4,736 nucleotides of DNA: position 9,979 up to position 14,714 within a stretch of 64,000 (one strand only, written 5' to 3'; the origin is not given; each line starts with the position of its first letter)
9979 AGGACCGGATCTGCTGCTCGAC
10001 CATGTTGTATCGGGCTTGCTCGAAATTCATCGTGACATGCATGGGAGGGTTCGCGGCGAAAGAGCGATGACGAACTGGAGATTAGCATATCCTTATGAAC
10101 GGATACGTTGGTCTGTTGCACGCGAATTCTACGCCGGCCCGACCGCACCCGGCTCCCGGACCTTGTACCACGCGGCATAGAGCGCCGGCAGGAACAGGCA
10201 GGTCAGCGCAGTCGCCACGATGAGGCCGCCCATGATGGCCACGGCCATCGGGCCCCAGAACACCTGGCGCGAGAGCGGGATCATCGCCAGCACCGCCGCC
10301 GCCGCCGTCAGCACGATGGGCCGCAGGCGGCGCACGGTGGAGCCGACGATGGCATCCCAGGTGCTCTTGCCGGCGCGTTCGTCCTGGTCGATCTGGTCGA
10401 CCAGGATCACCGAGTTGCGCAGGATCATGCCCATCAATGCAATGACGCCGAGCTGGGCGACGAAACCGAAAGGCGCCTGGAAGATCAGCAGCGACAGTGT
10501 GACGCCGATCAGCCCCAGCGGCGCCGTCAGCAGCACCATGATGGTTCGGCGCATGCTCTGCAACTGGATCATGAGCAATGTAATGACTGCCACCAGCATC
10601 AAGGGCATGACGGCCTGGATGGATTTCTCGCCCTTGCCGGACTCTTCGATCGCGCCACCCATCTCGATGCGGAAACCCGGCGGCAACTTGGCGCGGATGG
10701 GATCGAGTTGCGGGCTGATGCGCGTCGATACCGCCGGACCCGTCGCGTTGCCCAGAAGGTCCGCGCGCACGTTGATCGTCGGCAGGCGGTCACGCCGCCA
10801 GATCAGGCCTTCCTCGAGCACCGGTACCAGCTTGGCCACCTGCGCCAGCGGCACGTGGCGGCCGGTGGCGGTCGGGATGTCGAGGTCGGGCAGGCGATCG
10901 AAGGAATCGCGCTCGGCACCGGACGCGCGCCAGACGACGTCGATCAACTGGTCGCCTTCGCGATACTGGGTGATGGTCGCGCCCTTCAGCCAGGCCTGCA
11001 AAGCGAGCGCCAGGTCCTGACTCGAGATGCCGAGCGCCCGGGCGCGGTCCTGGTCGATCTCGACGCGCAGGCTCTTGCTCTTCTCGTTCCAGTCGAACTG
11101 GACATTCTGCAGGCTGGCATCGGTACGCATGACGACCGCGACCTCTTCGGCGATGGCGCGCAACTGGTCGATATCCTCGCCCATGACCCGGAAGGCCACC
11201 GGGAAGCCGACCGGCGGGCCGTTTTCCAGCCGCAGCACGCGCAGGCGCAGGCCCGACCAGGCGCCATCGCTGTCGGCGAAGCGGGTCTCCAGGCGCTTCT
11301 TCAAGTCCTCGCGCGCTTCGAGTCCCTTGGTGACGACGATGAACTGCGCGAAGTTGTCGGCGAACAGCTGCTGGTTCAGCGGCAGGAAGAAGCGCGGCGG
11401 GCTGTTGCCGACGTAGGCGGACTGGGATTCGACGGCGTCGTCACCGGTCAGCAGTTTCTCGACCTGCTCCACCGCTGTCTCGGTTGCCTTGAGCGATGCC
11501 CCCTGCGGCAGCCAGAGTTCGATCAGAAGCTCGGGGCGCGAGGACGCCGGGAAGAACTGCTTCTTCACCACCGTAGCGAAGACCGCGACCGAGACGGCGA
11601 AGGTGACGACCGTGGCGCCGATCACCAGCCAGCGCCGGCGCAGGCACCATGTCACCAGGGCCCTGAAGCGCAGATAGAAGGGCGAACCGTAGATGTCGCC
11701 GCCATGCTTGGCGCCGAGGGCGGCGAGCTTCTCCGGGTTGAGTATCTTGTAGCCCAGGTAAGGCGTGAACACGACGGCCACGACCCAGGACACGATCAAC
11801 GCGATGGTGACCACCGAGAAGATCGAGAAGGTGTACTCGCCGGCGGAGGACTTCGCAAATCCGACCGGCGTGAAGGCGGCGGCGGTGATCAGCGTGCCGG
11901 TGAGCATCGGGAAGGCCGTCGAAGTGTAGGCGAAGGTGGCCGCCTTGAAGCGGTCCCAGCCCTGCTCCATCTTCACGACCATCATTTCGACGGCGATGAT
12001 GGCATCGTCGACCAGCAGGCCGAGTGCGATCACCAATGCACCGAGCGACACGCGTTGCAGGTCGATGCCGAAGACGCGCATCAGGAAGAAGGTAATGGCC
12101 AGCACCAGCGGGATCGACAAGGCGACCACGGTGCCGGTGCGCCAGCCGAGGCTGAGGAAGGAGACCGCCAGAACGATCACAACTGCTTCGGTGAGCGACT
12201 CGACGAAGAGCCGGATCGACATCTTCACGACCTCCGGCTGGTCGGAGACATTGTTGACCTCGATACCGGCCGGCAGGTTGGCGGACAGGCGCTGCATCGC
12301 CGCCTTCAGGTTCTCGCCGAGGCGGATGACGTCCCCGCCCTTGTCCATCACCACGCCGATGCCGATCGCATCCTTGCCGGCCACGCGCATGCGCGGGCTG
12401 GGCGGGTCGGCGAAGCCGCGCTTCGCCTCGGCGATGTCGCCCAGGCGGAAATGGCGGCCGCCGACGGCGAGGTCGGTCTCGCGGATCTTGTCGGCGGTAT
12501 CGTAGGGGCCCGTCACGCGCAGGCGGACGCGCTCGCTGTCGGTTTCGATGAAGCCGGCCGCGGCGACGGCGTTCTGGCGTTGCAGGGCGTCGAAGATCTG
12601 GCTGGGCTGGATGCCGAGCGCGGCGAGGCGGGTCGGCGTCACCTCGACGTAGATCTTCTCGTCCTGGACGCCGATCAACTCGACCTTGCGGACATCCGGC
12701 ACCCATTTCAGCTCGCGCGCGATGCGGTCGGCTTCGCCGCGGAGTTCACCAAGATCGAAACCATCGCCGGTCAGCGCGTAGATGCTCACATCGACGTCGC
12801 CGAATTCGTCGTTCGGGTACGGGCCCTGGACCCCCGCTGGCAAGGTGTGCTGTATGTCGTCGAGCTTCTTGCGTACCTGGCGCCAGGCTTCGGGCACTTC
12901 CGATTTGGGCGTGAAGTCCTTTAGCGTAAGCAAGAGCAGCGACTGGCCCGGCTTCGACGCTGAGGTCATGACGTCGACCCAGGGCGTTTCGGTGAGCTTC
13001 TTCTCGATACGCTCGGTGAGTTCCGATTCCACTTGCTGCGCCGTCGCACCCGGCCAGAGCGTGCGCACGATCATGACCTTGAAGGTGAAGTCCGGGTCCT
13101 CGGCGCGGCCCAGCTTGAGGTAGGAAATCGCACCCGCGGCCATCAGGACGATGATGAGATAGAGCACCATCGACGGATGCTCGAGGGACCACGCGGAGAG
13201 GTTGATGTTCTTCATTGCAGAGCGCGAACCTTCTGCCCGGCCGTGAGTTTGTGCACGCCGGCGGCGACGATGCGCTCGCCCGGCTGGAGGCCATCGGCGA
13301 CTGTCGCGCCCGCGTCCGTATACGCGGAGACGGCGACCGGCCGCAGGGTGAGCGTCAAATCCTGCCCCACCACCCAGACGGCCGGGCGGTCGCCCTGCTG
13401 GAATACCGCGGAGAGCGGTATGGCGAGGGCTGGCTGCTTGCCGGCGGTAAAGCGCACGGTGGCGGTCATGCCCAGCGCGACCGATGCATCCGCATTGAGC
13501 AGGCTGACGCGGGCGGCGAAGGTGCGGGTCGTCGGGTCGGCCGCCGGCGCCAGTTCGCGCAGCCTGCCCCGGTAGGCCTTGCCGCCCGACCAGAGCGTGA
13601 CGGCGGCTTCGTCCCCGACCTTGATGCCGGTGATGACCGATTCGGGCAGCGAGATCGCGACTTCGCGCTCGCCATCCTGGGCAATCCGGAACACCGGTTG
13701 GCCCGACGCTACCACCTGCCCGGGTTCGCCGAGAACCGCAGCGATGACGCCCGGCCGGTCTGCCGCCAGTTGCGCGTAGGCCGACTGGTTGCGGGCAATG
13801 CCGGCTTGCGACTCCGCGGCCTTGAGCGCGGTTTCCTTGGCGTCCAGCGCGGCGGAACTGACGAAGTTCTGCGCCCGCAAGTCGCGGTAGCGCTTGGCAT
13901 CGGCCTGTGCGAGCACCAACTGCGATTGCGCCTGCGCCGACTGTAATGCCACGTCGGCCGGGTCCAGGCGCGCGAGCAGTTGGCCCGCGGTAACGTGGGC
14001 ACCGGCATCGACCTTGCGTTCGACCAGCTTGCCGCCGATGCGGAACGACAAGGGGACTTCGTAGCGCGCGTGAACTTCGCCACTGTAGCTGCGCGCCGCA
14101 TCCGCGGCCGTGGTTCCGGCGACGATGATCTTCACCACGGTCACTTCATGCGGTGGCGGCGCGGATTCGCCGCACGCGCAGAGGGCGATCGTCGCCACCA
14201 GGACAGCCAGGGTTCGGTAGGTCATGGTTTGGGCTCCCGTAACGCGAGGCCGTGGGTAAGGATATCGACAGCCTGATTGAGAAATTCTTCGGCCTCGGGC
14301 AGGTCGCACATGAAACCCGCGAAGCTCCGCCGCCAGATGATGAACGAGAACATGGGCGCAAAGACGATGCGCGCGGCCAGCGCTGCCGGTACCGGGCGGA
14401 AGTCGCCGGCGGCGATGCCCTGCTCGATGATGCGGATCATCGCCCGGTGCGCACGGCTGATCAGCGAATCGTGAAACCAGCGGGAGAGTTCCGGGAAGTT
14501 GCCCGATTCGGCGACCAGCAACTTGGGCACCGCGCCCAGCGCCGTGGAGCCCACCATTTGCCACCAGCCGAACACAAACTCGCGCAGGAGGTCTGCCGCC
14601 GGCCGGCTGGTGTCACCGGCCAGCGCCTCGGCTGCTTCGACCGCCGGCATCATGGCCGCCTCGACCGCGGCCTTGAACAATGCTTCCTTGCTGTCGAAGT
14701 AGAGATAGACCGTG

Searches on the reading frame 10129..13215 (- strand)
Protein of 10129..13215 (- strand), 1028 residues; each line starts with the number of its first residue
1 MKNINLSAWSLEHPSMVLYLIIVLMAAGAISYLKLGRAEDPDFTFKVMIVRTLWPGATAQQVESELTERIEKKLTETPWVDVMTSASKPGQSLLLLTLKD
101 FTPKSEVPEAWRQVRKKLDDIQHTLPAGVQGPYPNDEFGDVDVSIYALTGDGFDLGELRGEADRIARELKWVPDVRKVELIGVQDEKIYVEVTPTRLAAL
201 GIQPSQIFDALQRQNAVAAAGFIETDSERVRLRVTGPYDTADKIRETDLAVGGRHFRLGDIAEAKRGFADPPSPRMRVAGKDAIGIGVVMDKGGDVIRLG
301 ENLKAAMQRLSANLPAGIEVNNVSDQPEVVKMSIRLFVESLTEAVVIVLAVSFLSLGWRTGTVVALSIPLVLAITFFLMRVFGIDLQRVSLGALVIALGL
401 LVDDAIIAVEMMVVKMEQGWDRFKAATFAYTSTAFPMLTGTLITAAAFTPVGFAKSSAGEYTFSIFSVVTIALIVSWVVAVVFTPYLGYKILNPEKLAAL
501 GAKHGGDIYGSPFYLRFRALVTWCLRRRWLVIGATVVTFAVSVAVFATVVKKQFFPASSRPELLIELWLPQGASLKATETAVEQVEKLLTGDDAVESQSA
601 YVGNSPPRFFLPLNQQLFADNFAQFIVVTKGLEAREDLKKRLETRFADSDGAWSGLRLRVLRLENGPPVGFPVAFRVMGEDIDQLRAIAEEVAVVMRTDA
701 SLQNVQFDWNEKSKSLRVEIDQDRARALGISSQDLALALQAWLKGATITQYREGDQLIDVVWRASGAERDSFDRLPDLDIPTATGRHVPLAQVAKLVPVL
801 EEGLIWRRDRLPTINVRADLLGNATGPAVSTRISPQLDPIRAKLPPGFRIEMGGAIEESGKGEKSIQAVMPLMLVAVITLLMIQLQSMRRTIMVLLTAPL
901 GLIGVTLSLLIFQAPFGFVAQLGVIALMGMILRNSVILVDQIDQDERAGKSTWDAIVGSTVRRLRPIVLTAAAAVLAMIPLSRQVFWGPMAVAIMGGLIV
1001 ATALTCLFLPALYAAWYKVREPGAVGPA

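Call 16: search_protein_families(library=ncbifam, proteins=[window:10129-13215:-], max_evalue=0.001)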
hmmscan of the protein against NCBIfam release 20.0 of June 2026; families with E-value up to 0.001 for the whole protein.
window:10129-13215:- (1028 aa): 13 families
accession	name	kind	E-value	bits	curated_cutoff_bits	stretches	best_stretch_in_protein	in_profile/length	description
NF033617.1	RND_permease_2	subfamily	1.1e-140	470.6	1250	1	8-1014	2-1005/1009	multidrug efflux RND transporter permease subunit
NF000282.2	RND_permease_1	subfamily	4.9e-110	369.1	1250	1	12-1014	6-1025/1029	multidrug efflux RND transporter permease subunit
TIGR00914.1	2A0601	subfamily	1.1e-98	331.3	701.45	1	10-1020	9-1039/1051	CusA/CzcA family heavy metal efflux RND transporter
TIGR00915.1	2A0602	subfamily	1.6e-96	324.2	940.35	1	13-1015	8-1027/1050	efflux RND transporter permease subunit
NF007905.0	PRK10614.1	equivalog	4.9e-76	256.2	1774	1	12-1020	9-1012/1025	multidrug efflux RND transporter permease subunit MdtC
NF007133.0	PRK09579.1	equivalog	1.8e-75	254.3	1763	1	16-1016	15-1002/1017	multidrug efflux RND transporter permease subunit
NF007131.0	PRK09577.1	equivalog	5.5e-74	249.5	1768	1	14-1014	9-1020/1045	multidrug efflux RND transporter permease subunit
NF007798.0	PRK10503.1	equivalog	7.6e-74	248.9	1584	1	18-1016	24-1022/1040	MdtB/MuxB family multidrug efflux RND transporter permease subunit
NF007842.1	PRK10555.1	equivalog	3.2e-70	237.2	1854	1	11-1014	6-1024/1036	multidrug efflux RND transporter permease AcrD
NF000037.1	RND_perm_OqxB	exception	1.6e-60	205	2200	1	6-1002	3-1020/1050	multidrug efflux RND transporter permease subunit OqxB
NF011706.2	PRK15127.1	equivalog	2.1e-54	184.8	2150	2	12-585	7-594/1049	multidrug efflux RND transporter permease subunit AcrB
TIGR00921.1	2A067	subfamily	2.2e-08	32.6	351.9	1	863-1015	191-345/733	hydrophobe/amphiphile efflux-3 (HAE3) family transporter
TIGR00916.1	2A0604s01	subfamily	0.00011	21.9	148.6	0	302-447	49-200/231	SecD/SecF family protein translocase subunit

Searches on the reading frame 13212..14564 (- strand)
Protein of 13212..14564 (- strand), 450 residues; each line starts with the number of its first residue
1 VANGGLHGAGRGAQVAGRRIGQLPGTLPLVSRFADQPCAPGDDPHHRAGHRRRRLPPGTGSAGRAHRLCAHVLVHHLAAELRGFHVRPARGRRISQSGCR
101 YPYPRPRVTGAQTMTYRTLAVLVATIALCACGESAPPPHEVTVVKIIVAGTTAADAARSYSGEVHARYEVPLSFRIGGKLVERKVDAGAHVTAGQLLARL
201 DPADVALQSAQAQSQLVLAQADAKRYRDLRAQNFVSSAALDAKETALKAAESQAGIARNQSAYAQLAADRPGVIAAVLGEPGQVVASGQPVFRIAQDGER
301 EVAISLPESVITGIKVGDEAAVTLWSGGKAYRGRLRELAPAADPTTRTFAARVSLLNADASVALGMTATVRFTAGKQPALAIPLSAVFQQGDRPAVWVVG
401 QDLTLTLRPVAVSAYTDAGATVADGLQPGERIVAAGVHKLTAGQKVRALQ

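Call 16: search_protein_families(library=ncbifam, proteins=[window:13212-14564:-], max_evalue=0.001)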
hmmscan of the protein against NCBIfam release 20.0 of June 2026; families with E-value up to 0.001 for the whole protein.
window:13212-14564:- (450 aa): 18 families
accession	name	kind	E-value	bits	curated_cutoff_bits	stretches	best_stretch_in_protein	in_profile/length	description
TIGR01730.1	RND_mfp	subfamily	1.2e-65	221.6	94.9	1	144-448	1-321/322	efflux RND transporter periplasmic adaptor subunit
TIGR00999.1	8a0102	subfamily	5.6e-34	117.5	319.3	1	189-438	2-268/271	CzcB/NccB family metal efflux transporter periplasmic adaptor subunit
NF008589.1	PRK11556.1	equivalog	6.8e-23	81.2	391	1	160-447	75-386/392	MdtA/MuxA family multidrug efflux RND transporter periplasmic adaptor subunit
NF002939.0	PRK03598.1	equivalog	1.3e-16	60.7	393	2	154-233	30-109/332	secretion protein HlyD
NF033138.2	RND-peri-MexC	equivalog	2.4e-16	59.8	625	1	117-448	8-371/375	MexC family multidrug efflux RND transporter periplasmic adaptor subunit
NF045904.1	RND-peri-MexE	equivalog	3.9e-15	55.6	714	2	114-266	6-167/390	multidrug efflux RND transporter periplasmic adaptor subunit MexE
NF007303.0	PRK09783.1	subfamily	9.4e-14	50.6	390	1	266-439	217-391/414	copper/silver efflux system membrane fusion protein CusB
NF007785.0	PRK10476.1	equivalog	1.3e-13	50.6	376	2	142-236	22-116/347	multidrug transporter subunit MdtN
NF007132.1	PRK09578.1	equivalog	7e-13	48.1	512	2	311-449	235-376/396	MexX/AxyX family multidrug efflux RND transporter periplasmic adaptor subunit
TIGR00998.1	8a0101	subfamily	2.4e-12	46.4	390.8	2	232-350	174-290/334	EmrA/EmrK family multidrug efflux transporter periplasmic adaptor subunit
NF033834.1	RND_adapt_MexA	exception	1.3e-11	44.2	750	1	119-448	12-360/373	multidrug efflux RND transporter periplasmic adaptor subunit MexA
NF008606.0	PRK11578.1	equivalog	1e-10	41.3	342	1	159-435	51-363/371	macrolide transporter subunit MacA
NF045680.1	DiMtlExpIhpB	equivalog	1.8e-10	40.3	450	1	254-435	127-309/326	divalent metal ion exporter adaptor subunit IhpB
NF000272.2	OqxA_adapt_sub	exception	6.1e-10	38.6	835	2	329-440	258-370/391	multidrug efflux RND transporter periplasmic adaptor subunit OqxA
NF007362.0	PRK09859.1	equivalog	5.6e-09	35.6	738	1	122-449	12-372/385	multidrug transporter subunit MdtE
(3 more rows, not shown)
